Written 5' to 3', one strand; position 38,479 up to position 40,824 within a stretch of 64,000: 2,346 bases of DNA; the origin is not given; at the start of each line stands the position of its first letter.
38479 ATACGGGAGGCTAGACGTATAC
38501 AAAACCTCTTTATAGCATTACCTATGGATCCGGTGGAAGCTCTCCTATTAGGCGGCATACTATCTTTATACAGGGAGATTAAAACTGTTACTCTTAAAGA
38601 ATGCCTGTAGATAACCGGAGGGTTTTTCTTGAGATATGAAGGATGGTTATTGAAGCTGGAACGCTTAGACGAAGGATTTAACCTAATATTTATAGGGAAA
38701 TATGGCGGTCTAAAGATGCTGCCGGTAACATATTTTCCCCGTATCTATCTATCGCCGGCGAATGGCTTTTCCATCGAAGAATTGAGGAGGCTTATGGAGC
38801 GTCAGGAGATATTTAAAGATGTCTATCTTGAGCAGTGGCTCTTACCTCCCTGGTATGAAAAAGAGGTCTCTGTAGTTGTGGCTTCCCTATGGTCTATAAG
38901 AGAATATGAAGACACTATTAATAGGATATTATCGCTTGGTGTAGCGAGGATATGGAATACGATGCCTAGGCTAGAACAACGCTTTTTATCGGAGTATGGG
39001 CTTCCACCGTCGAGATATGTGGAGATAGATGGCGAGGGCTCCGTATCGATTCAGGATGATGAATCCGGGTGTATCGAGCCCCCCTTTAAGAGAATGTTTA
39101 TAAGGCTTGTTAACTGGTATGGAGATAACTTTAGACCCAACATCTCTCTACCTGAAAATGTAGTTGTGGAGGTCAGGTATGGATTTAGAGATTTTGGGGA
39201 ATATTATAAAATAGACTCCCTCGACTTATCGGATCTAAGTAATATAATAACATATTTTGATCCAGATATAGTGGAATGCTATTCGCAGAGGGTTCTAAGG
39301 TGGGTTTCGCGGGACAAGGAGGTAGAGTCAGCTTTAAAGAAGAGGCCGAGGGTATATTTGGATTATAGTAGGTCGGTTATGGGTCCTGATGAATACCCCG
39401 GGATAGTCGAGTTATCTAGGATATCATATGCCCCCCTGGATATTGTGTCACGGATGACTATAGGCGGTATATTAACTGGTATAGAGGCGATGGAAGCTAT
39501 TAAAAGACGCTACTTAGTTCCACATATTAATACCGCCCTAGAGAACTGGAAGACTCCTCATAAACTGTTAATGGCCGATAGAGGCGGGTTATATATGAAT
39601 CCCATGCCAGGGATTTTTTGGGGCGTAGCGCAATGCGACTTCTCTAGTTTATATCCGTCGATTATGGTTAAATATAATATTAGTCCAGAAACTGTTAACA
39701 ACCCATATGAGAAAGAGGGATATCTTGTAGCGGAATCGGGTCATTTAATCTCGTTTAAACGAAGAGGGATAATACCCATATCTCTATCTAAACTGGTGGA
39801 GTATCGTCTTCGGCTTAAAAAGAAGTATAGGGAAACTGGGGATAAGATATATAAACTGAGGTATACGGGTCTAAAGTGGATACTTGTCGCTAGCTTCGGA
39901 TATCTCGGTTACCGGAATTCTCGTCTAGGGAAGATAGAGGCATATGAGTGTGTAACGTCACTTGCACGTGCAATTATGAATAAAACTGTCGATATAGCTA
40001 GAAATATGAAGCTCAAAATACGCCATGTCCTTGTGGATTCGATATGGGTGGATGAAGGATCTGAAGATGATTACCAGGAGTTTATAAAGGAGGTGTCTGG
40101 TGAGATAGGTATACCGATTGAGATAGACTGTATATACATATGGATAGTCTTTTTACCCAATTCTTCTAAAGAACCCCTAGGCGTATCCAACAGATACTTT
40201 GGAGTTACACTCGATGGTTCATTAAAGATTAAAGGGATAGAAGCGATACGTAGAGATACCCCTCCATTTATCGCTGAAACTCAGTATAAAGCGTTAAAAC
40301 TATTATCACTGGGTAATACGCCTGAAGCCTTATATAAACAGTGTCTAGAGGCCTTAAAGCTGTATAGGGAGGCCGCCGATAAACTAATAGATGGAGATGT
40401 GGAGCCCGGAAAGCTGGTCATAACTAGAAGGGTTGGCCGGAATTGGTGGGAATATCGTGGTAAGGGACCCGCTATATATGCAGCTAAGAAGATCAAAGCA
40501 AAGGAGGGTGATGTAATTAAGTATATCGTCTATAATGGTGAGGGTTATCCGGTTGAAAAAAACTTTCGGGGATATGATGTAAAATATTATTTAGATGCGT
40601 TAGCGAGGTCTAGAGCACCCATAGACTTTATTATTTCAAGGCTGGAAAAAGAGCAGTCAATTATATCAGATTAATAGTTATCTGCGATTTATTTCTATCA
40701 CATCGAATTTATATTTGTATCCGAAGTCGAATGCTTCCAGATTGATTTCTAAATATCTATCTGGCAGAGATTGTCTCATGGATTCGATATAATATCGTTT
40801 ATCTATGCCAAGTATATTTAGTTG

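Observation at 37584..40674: P-loop-less RecA/RadB-like protein, an 81-aa protein and an exonuclease-dead family-B polymerase in one tight operon (possible archaeal mutasome-type cassette)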

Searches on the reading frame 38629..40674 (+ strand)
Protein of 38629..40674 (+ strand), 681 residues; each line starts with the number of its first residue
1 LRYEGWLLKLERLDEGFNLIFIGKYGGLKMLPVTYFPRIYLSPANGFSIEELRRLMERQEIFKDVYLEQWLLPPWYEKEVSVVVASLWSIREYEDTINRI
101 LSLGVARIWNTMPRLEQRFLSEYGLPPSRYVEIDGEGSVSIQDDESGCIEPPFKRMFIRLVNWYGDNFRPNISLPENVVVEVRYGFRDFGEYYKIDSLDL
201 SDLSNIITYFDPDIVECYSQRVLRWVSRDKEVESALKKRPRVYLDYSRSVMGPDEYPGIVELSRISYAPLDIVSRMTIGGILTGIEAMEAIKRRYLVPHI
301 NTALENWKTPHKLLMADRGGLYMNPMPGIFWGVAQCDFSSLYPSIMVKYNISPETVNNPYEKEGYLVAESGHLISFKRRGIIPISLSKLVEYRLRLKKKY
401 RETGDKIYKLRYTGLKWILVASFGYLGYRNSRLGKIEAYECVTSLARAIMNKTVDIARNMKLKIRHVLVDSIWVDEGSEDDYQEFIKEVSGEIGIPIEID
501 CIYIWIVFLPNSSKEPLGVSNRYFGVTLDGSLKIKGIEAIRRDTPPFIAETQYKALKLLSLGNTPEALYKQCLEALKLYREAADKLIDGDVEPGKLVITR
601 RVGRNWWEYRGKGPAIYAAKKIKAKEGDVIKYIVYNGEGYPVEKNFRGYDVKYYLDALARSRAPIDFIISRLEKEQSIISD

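Call 3: search_protein_families(library=pfam, proteins=[window:38629-40674:+], max_evalue=1)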
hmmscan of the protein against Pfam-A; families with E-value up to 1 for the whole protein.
window:38629-40674:+ (681 aa): 1 family
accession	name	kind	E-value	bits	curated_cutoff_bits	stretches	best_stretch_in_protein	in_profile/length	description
PF00136.26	DNA_pol_B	-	2.3e-27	96.4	23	1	317-637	43-410/453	DNA polymerase family B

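Call 4: search_protein_families(library=ncbifam, proteins=[window:38629-40674:+], max_evalue=1)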
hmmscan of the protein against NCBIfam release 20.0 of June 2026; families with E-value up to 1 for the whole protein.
window:38629-40674:+ (681 aa): 9 families
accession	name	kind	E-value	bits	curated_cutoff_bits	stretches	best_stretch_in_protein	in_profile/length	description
NF004416.0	PRK05761.1-2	equivalog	4e-86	289.9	516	1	234-677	234-657/665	type B DNA-directed DNA polymerase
NF004418.0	PRK05761.1-4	subfamily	2e-57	194.9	692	1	244-673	249-694/717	type B DNA-directed DNA polymerase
NF004417.0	PRK05761.1-3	equivalog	1.4e-48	165.5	780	1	259-634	423-806/858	DNA-directed DNA polymerase I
NF004419.0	PRK05761.1-5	equivalog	2.4e-40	138.3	1285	1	259-634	490-875/932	DNA-directed DNA polymerase I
NF004415.0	PRK05761.1-1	equivalog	2.6e-29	101.7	1289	1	259-574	432-753/883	DNA-directed DNA polymerase I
TIGR00592.1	pol2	superfamily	4.3e-24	84.6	239.95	1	318-639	801-1134/1176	DNA polymerase (pol2)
NF004421.0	PRK05762.1-2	equivalog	5.3e-16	58.1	570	2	310-484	404-572/795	DNA polymerase II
NF004420.0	PRK05762.1-1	equivalog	4.4e-07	28.9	1435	1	316-622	398-708/783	DNA polymerase II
NF004422.0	PRK05762.1-4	equivalog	6.1e-06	24.9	1103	1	316-474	402-555/789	DNA polymerase II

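Call 12: search_solved_structures(query=window:38629-40674:+, max_evalue=0.001, show_alignments=2)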
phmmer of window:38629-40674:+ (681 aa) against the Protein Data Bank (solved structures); distinct sequences matched with E-value up to 0.001: 58.
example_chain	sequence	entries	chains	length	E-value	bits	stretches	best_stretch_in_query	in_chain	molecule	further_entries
5mdn_A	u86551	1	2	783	1.9e-35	125.2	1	237-644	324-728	DNA polymerase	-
4fm2_A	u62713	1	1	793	2.5e-33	118.2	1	251-645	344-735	DNA polymerase 1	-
4flt_A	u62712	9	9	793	4e-33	117.6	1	251-645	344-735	DNA polymerase 1 | Pyrococcus abyssi B family DNA polymerase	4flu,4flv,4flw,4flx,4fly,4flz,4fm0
5h12_A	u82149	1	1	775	3.3e-31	111.2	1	251-644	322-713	Deep Vent DNA Polymerase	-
3a2f_A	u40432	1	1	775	6.4e-31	110.3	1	251-642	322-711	DNA polymerase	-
2jgu_A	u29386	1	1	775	7e-31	110.1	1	251-642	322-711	DNA POLYMERASE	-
6wya_A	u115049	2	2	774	2e-30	108.7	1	251-645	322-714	DNA polymerase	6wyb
9oax_A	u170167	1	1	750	2.3e-30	108.5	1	251-640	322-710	5-270, TNA polymerase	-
9oat_A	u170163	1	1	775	2.6e-30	108.3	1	251-640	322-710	5-270, TNA polymerase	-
4ahc_A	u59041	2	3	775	3e-30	108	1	251-642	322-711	DNA POLYMERASE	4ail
1qht_A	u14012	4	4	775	5.1e-30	107.3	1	251-640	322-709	PROTEIN (DNA POLYMERASE) | DNA polymerase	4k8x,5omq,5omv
4k8z_A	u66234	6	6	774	5.4e-30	107.2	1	251-640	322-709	DNA polymerase | DNA polymerase,DNA polymerase,DNA polymerase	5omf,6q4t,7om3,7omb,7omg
1wns_A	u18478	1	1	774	5.4e-30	107.2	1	251-640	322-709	DNA POLYMERASE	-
9mye_A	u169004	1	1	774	6.5e-30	107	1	251-640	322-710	DNA polymerase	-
1wn7_A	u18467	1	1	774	7e-30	106.8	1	251-640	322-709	Family B DNA Polymerase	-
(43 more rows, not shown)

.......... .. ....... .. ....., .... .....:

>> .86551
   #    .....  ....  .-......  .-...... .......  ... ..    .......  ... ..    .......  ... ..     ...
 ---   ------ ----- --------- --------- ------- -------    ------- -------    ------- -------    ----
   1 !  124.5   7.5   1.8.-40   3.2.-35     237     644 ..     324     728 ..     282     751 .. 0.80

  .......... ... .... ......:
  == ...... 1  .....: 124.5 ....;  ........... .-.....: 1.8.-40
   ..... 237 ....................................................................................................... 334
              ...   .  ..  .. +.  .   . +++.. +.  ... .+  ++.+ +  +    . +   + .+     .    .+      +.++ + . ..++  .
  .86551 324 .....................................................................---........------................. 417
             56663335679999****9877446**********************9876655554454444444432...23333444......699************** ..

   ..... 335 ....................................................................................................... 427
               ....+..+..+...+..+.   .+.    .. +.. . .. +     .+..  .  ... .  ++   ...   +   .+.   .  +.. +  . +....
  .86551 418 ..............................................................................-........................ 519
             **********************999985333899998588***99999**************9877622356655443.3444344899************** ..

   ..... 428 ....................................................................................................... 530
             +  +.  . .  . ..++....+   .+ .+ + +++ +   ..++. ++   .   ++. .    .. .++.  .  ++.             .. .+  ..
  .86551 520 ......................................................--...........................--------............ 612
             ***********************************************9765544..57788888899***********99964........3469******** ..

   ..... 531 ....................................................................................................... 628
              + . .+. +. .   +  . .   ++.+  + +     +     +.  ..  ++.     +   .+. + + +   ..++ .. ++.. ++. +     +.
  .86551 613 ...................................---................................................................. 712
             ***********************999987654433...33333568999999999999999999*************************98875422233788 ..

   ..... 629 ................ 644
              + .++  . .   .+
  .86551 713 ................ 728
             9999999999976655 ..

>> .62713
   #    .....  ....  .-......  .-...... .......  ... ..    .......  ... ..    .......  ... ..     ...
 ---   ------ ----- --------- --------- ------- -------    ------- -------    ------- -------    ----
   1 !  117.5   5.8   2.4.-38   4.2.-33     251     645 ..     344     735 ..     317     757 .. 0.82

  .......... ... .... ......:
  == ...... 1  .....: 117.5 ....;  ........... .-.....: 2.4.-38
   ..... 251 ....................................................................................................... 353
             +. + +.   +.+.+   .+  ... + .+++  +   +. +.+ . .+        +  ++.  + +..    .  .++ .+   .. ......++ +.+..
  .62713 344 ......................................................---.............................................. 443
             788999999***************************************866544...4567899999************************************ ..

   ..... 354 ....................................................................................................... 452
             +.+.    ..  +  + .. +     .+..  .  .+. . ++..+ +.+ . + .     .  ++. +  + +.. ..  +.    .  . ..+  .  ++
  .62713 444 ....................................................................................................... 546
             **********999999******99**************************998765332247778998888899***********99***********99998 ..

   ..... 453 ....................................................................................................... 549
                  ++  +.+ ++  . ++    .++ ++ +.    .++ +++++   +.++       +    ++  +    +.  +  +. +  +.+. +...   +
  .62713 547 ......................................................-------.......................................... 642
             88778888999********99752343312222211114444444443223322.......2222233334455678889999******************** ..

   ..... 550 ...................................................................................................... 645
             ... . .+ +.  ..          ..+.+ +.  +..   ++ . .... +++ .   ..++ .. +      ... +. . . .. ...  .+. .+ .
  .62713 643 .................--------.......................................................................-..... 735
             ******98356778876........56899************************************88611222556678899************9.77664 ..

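Call 14: find_homologous_proteins(query=window:38629-40674:+, max_evalue=1e-10)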
Query window:38629-40674:+ (681 aa): 1596 proteins with E <= 1e-10 among 8000 candidates; the best 120 are listed.
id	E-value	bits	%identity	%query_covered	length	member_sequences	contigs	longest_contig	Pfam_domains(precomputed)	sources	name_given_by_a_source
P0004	0.0e+0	1555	100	100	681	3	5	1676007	PF00136.27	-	-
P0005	9.1e-202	690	47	99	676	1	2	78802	PF00136.27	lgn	-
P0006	1.0e-148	515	42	99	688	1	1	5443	PF00136.27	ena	-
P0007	1.3e-145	504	42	98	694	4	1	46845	PF00136.27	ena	-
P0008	2.3e-144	500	40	98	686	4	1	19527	PF00136.27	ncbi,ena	-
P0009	7.4e-144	498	41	99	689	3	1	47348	PF00136.27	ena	-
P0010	1.4e-142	494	41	100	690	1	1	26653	PF00136.27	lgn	-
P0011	2.5e-135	470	41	96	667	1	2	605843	PF00136.27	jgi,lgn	-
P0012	1.3e-131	458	38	98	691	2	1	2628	PF00136.27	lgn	-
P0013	4.8e-131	456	39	96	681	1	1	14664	PF00136.27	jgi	jgi:hypothetical protein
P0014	5.8e-131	456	41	99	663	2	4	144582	PF00136.27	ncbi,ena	-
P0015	1.3e-130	455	39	98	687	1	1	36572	PF00136.27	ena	-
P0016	1.4e-129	451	39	98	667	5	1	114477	PF00136.27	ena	-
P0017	1.7e-128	448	40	97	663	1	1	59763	PF00136.27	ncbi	-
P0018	2.0e-126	441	38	94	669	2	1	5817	PF00136.27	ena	-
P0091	6.6e-75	271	28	97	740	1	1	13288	PF00136.27,PF03104.26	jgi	-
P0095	1.7e-74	269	29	93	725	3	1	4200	PF00136.27,PF03104.26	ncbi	ncbi:MAG: DNA polymerase domain-containing protein [Thermoplasmata archaeon]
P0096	2.1e-74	269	30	93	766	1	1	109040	PF00136.27,PF03104.26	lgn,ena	-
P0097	2.6e-74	269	28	96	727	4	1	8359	PF00136.27,PF03104.26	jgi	-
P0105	1.0e-73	267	30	97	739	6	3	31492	PF00136.27,PF03104.26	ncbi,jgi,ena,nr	ncbi:MAG TPA: DNA polymerase domain-containing protein [Methanomassiliicoccales archaeon]|nr:DNA pol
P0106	1.1e-73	267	29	96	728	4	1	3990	PF00136.27,PF03104.26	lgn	-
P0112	2.2e-72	262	29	93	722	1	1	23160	PF00136.27,PF03104.26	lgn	-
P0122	2.5e-71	259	29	97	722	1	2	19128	PF00136.27,PF03104.26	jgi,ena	-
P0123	2.6e-71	259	30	94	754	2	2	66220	PF00136.27,PF03104.26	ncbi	ncbi:MAG: DNA polymerase domain-containing protein [Candidatus Helarchaeota archaeon]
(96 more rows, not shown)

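Call 16: find_related_loci(query=A1, collection=genome_contigs, flank=6000)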
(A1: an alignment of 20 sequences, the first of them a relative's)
Query A1 (681 aa) in genome_contigs; peptide patterns used: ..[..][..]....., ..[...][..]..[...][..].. (x = any residue, [..] = any of these).
599 stretches matched a pattern (row limit reached: there are more); 575 encode a relative of the query (tblastn E <= 1e-3); the best 80 are kept; 80 distinct loci.
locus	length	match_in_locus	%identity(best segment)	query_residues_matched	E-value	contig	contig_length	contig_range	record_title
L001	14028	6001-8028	41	4-672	2e-146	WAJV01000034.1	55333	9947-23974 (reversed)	MAG: Candidatus Geothermarchaeota archaeon isolate S009_6_esom k151_15602, whole genome shotgun sequence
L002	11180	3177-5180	35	4-676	2e-113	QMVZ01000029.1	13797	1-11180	MAG: Thermoproteota archaeon isolate B15_G15 B15_Guay15_scaffold_00863, whole genome shotgun sequence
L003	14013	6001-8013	38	4-668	4e-135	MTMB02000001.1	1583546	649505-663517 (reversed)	MAG: Candidatus Geothermarchaeum rappei isolate JdFR-14 NRA7_48_2_length_1583546_cov_39, whole genome shotgun sequence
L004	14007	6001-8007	34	5-670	2e-103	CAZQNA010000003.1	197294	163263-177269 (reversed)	MAG TPA_asm: uncultured Nitrososphaerota archaeon isolate SRP338002_co1_39 genome assembly, contig: NODE_67_length_19729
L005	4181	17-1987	33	5-669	1e-102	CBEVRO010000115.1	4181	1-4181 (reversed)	MAG TPA_asm: uncultured archaeon isolate SRR24791474_concoct_53 genome assembly, contig: ERZ25515408.2890, whole genome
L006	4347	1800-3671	34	6-660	1e-100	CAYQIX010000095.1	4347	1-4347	MAG TPA_asm: uncultured Desulfurococcaceae archaeon isolate binchicken_co6_527 genome assembly, contig: NODE_27806_lengt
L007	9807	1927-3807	32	3-658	6e-98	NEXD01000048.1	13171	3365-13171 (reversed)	MAG: Candidatus Marsarchaeota G1 archaeon BE_D NAG2_G1-r04_contig00191, whole genome shotgun sequence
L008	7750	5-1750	35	47-658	7e-98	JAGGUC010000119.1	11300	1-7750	MAG: Desulfurococcales archaeon isolate AUK064 PB_MBMC_018_c_000000000063, whole genome shotgun sequence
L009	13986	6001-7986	39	5-672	8e-133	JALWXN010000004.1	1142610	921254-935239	MAG: Nitrososphaeria archaeon isolate T2_maxbin2_scaf2bin.399 T2_NODE_1_length_1142610_cov_24.022772, whole genome shotg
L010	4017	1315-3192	33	4-661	2e-93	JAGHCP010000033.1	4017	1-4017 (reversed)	MAG: Desulfurococcales archaeon isolate AUK285 PB_MBMC_239_c_000000000039, whole genome shotgun sequence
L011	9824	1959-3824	34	16-660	6e-92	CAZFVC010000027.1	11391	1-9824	MAG TPA_asm: uncultured Desulfurococcaceae archaeon isolate binchicken_co6_539 genome assembly, contig: NODE_6854_length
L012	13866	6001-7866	32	1-613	7e-90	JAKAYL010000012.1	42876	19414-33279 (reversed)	MAG: Thermoplasmata archaeon isolate YS4.bin60 NODE_469_length_42876_cov_10.378792, whole genome shotgun sequence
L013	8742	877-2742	34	16-660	1e-87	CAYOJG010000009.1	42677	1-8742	MAG TPA_asm: uncultured Desulfurococcaceae archaeon isolate binchicken_co256_980 genome assembly, contig: NODE_1160_leng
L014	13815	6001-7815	32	3-599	4e-84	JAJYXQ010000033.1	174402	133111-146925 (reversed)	MAG: Thermoplasmata archaeon isolate FK3.bin56 NODE_89_length_174402_cov_2.682708, whole genome shotgun sequence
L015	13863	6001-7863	34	104-677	6e-82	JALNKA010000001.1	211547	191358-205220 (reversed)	MAG: Candidatus Wolframiiraptor sinensis isolate GMQP.bins.13.201907 NODE_17_length_211547_cov_22.546301, whole genome s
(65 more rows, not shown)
